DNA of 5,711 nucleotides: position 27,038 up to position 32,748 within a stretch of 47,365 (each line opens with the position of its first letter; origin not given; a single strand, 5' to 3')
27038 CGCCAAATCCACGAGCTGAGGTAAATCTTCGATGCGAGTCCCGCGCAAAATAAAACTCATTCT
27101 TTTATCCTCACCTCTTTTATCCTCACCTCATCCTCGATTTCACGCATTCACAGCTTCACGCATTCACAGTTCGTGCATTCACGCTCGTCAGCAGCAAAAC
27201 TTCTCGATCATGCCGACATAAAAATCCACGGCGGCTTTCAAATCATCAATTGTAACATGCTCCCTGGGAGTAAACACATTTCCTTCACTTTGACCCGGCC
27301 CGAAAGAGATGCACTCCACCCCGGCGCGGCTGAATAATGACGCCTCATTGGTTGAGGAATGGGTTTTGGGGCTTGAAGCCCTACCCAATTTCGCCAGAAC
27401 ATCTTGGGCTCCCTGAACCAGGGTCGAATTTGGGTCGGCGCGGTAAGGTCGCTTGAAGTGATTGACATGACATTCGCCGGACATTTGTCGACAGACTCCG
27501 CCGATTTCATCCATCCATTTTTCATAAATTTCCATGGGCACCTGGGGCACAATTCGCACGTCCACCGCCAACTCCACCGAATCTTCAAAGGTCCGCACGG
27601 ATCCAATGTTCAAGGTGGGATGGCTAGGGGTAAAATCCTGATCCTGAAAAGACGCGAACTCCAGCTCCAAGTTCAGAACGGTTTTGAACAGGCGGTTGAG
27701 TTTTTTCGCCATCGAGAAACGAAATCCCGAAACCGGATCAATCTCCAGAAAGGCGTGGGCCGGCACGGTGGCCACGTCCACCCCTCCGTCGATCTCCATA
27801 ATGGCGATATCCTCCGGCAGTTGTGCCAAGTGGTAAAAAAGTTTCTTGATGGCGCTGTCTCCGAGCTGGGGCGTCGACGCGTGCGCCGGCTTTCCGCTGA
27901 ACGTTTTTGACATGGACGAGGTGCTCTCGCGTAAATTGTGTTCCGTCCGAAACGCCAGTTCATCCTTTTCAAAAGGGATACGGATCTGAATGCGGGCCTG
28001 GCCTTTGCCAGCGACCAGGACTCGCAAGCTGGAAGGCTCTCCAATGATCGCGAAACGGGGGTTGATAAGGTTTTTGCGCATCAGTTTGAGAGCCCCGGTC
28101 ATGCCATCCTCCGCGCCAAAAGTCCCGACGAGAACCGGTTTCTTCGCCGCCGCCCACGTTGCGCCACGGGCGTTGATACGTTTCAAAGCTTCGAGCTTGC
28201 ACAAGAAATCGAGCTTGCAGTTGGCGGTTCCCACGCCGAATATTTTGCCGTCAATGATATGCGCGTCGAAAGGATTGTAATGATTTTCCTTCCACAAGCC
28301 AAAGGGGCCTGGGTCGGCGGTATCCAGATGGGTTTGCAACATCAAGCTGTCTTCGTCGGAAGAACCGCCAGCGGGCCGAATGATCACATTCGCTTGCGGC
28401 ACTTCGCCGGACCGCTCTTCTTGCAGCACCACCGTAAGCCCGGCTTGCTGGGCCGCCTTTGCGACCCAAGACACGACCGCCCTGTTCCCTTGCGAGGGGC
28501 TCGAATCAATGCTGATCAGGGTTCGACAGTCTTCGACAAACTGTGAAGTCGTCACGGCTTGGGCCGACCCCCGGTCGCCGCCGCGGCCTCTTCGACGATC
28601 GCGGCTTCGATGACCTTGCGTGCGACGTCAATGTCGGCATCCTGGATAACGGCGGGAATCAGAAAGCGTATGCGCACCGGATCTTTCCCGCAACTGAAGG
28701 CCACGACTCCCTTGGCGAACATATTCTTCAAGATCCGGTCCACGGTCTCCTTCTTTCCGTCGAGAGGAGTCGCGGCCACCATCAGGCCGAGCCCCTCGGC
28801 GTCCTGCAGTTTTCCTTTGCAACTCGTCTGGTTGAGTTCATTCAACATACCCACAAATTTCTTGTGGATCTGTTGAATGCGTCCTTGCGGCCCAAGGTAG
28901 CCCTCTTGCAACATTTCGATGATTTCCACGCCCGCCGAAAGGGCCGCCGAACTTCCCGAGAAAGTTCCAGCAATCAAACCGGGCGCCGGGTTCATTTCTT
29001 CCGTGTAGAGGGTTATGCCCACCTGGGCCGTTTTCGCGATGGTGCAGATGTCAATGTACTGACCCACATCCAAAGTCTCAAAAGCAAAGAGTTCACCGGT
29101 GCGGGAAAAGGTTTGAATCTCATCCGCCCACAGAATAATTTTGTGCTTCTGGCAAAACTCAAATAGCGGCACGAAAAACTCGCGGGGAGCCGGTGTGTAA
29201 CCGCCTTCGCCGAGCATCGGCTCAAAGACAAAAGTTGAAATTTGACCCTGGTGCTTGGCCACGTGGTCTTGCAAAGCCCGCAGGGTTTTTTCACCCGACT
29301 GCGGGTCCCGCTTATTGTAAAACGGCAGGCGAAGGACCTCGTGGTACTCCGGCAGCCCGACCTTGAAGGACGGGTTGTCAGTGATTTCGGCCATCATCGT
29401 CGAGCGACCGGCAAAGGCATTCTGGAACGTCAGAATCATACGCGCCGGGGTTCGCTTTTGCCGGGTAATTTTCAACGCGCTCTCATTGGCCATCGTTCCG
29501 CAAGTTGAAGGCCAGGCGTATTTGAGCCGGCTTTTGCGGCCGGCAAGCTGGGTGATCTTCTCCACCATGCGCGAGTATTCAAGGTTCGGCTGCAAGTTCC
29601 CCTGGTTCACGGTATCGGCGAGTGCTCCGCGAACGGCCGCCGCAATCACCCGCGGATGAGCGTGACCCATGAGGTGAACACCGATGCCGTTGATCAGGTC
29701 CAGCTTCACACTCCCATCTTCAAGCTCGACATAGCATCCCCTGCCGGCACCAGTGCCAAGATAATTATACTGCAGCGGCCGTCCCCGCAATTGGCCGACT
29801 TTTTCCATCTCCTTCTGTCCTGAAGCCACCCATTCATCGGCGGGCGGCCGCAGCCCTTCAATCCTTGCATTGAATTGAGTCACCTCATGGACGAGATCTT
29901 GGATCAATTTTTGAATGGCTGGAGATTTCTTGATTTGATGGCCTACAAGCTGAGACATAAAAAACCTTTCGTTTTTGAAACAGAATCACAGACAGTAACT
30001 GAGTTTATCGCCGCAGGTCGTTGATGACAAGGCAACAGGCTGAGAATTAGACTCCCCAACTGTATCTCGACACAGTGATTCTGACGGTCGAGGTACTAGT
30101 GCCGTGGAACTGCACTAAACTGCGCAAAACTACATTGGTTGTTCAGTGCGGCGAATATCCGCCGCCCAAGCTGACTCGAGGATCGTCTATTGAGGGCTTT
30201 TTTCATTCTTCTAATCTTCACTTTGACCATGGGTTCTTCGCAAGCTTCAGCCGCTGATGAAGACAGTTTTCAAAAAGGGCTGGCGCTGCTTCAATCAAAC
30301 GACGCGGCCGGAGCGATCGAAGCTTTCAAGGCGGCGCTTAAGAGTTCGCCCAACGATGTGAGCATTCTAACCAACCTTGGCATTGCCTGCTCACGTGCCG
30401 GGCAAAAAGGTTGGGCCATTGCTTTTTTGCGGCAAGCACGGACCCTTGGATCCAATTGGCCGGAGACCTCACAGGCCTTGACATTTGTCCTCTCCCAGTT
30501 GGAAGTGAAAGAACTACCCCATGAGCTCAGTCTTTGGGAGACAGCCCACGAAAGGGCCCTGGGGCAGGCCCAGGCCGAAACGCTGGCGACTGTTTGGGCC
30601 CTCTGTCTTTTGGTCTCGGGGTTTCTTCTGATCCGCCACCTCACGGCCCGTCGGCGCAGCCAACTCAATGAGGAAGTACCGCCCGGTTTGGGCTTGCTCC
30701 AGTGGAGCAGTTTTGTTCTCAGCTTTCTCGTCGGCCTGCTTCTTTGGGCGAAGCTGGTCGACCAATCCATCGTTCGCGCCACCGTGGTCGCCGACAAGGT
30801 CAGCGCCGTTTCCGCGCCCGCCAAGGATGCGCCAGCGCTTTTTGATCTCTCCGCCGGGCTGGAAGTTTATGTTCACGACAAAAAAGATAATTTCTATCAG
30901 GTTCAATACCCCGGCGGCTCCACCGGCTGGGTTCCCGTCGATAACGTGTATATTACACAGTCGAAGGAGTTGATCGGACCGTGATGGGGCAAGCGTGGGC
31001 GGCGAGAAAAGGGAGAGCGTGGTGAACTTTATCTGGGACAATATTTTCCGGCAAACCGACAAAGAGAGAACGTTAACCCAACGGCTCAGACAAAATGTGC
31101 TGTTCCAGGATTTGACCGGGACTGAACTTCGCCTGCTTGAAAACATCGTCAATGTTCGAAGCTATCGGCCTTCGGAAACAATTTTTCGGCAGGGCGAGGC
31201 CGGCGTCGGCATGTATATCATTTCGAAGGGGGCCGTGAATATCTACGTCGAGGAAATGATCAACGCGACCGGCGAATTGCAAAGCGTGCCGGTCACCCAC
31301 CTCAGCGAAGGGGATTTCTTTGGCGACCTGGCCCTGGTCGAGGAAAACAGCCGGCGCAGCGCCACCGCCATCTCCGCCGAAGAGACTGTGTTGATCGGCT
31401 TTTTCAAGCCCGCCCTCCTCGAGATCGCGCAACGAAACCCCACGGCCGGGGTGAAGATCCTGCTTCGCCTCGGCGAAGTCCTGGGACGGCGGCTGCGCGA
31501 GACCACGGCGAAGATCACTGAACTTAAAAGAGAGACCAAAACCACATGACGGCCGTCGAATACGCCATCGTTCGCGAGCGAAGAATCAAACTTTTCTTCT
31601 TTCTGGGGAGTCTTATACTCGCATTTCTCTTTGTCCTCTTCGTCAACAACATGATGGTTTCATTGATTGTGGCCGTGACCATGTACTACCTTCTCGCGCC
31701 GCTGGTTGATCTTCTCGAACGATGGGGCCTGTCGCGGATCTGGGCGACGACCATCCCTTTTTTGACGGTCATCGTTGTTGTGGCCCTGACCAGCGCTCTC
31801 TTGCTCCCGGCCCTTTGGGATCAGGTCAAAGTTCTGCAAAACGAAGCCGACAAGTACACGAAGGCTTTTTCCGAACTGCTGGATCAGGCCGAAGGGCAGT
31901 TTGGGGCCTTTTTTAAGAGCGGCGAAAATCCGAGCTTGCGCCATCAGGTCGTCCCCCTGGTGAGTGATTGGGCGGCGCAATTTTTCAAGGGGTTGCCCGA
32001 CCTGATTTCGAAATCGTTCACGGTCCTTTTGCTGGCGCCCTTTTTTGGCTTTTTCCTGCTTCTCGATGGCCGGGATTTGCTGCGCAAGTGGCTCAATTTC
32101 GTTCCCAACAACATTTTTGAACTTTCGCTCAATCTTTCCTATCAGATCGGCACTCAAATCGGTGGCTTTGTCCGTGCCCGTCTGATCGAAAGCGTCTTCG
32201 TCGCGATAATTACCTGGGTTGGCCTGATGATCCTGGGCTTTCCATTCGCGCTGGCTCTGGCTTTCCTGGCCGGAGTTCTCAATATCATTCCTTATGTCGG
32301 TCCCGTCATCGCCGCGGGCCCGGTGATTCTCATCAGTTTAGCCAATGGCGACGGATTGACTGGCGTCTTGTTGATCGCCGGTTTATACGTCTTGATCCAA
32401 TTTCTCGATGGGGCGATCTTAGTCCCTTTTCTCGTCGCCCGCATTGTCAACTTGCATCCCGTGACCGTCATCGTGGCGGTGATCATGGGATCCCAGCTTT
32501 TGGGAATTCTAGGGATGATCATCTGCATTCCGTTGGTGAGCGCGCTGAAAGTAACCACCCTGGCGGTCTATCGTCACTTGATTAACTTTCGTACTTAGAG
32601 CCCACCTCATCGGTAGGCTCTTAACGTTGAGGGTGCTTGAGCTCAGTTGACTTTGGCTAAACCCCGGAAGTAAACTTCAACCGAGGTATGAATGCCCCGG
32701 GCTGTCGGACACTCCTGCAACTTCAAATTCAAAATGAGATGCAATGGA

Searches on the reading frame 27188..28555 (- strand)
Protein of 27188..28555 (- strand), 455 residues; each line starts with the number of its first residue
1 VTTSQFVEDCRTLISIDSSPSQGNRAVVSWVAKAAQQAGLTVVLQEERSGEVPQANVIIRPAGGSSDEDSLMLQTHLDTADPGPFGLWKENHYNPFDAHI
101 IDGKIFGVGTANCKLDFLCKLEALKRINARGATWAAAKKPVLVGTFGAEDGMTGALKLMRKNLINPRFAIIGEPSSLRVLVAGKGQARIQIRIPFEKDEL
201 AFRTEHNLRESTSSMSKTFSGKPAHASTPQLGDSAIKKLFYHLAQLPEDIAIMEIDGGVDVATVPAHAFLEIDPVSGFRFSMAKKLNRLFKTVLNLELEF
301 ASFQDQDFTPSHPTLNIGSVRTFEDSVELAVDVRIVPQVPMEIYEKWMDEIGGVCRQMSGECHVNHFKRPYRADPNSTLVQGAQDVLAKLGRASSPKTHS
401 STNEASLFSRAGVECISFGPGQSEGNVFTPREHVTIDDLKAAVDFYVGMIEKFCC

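Call 51: search_protein_families(library=ncbifam, proteins=[window:27188-28555:-], max_evalue=0.00001)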
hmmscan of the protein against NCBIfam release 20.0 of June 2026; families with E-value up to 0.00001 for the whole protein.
window:27188-28555:- (455 aa): 33 families (the best 25 are shown)
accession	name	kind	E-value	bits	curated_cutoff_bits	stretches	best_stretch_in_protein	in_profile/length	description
TIGR01910.1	DapE-ArgE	subfamily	3.2e-33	115.4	217.6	1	10-192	4-184/373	ArgE/DapE family deacylase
NF006399.0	PRK08651.1-2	equivalog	3.6e-33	115.2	381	2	2-191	2-184/405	succinyl-diaminopimelate desuccinylase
TIGR01892.1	AcOrn-deacetyl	equivalog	1.2e-31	110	297.7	2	11-193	4-176/365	acetylornithine deacetylase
NF003474.0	PRK05111.1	equivalog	3.2e-28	98.7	460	2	12-193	20-189/383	acetylornithine deacetylase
NF009555.0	PRK13004.1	equivalog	3.4e-24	85.5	321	2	5-193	16-190/399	YgeY family selenium metabolism-linked hydrolase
NF005710.0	PRK07522.1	subfamily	4.2e-24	85.4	412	1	9-193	13-189/391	acetylornithine deacetylase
NF006365.0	PRK08588.1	subfamily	6.4e-22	78.4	289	1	64-453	61-380/383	succinyl-diaminopimelate desuccinylase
NF006400.0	PRK08651.1-3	equivalog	9.7e-18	64.1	374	2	53-189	71-200/410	succinyl-diaminopimelate desuccinylase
TIGR03526.1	selenium_YgeY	hypoth_equivalog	9.8e-15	54.3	321.5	0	218-447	187-387/395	YgeY family selenium metabolism-linked hydrolase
NF009557.0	PRK13009.1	equivalog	1.3e-14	54.1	284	1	6-178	5-168/377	succinyl-diaminopimelate desuccinylase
NF010589.0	PRK13983.1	equivalog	1.1e-13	51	333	1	12-132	22-146/409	M20 family metallo-hydrolase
NF006326.0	PRK08554.1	equivalog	1.1e-13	50.8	354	1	71-452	74-443/446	peptidase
NF003367.0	PRK04443.1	equivalog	3.9e-13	49.5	363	1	321-451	218-343/349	[LysW]-lysine hydrolase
TIGR01246.1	dapE_proteo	equivalog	4.9e-13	48.8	361.8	1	67-178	54-164/370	succinyl-diaminopimelate desuccinylase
TIGR01887.1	dipeptidaselike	subfamily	2e-11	43.8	207.95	0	5-193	3-183/447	Sapep family Mn(2+)-dependent dipeptidase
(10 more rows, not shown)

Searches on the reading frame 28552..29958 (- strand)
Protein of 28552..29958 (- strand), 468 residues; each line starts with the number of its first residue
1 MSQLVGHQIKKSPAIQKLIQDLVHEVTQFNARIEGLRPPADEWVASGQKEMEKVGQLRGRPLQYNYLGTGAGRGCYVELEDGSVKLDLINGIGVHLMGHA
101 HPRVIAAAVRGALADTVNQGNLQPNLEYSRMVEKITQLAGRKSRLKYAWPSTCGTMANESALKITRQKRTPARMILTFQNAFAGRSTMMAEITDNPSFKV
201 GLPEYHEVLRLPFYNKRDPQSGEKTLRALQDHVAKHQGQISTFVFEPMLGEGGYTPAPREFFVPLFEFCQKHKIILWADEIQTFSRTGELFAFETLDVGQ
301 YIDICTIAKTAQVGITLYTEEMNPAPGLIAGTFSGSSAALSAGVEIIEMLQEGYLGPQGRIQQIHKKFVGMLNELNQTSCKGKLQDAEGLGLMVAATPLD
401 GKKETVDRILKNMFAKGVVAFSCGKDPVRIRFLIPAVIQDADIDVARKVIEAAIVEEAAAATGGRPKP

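Call 51: search_protein_families(library=ncbifam, proteins=[window:28552-29958:-], max_evalue=0.00001)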
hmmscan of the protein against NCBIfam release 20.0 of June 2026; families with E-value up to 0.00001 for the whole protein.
window:28552-29958:- (468 aa): 66 families (the best 25 are shown)
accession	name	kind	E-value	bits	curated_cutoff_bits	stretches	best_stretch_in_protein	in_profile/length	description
NF004426.0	PRK05769.1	equivalog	2e-52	178.5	552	1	67-455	38-438/441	acetyl ornithine aminotransferase family protein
NF005993.0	PRK08117.1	subfamily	3.6e-49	167.5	574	1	70-457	30-430/433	aspartate aminotransferase family protein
NF005692.0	PRK07495.1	equivalog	5.4e-47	160.4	724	1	81-457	38-422/425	4-aminobutyrate--2-oxoglutarate transaminase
TIGR00700.1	GABAtrnsam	equivalog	1e-45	156.1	506.65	1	73-454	23-418/420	4-aminobutyrate--2-oxoglutarate transaminase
TIGR00707.1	argD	subfamily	2.9e-45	154.7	410.05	1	71-454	15-380/381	acetylornithine/succinylornithine family transaminase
NF005272.0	PRK06777.1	equivalog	1.5e-42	145.6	725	1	80-452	37-417/421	4-aminobutyrate--2-oxoglutarate transaminase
NF002797.0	PRK02936.1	equivalog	5.2e-41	140.7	496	1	71-458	17-381/385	acetylornithine transaminase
NF007308.0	PRK09792.1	equivalog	1.9e-40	139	747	1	77-454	35-419/421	4-aminobutyrate transaminase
NF049976.1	AmadipTransam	equivalog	1.2e-39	136.4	650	1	72-454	21-412/416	2-aminoadipate transaminase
NF004714.0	PRK06058.1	subfamily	5e-39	134.2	639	1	73-455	50-445/447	4-aminobutyrate--2-oxoglutarate transaminase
NF002874.0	PRK03244.1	equivalog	5.3e-36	124.3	457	1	71-456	31-394/399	acetylornithine transaminase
NF005985.0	PRK08088.1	equivalog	5.6e-36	124.1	713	1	77-454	35-421/426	4-aminobutyrate--2-oxoglutarate transaminase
NF002325.0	PRK01278.1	subfamily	1.3e-35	122.8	372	1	71-458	19-390/395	acetylornithine transaminase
NF005376.0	PRK06918.1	equivalog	2.3e-35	121.9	676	1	73-455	44-442/451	4-aminobutyrate--2-oxoglutarate transaminase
NF006733.0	PRK09264.1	subfamily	5e-35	120.8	438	1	73-458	29-418/425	diaminobutyrate--2-oxoglutarate transaminase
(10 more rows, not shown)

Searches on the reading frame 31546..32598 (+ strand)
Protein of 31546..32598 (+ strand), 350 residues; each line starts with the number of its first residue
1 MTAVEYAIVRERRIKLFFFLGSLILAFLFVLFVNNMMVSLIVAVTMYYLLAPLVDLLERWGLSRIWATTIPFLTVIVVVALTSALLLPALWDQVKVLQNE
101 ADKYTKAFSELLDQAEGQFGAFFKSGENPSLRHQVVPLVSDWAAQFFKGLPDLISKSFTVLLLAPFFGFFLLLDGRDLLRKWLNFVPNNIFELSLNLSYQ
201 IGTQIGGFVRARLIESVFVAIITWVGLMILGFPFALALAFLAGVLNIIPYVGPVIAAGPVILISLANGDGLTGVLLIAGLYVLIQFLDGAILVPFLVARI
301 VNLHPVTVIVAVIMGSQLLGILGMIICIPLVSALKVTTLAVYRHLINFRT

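Call 51: search_protein_families(library=ncbifam, proteins=[window:31546-32598:+], max_evalue=0.00001)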
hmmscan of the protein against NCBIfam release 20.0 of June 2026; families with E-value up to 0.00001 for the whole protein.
window:31546-32598:+ (350 aa): 3 families
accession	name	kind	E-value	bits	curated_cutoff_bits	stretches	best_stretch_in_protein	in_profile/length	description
TIGR02872.1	spore_ytvI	equivalog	3.2e-27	95.8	198.15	1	17-336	3-334/341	sporulation integral membrane protein YtvI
NF045801.1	efflux_ABUW_0982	equivalog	1.5e-26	93.2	675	2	160-339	161-340/392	chloramphenicol efflux transporter CxpE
NF008930.0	PRK12287.1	subfamily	5.9e-19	68.9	318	1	7-336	4-323/344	AI-2E family transporter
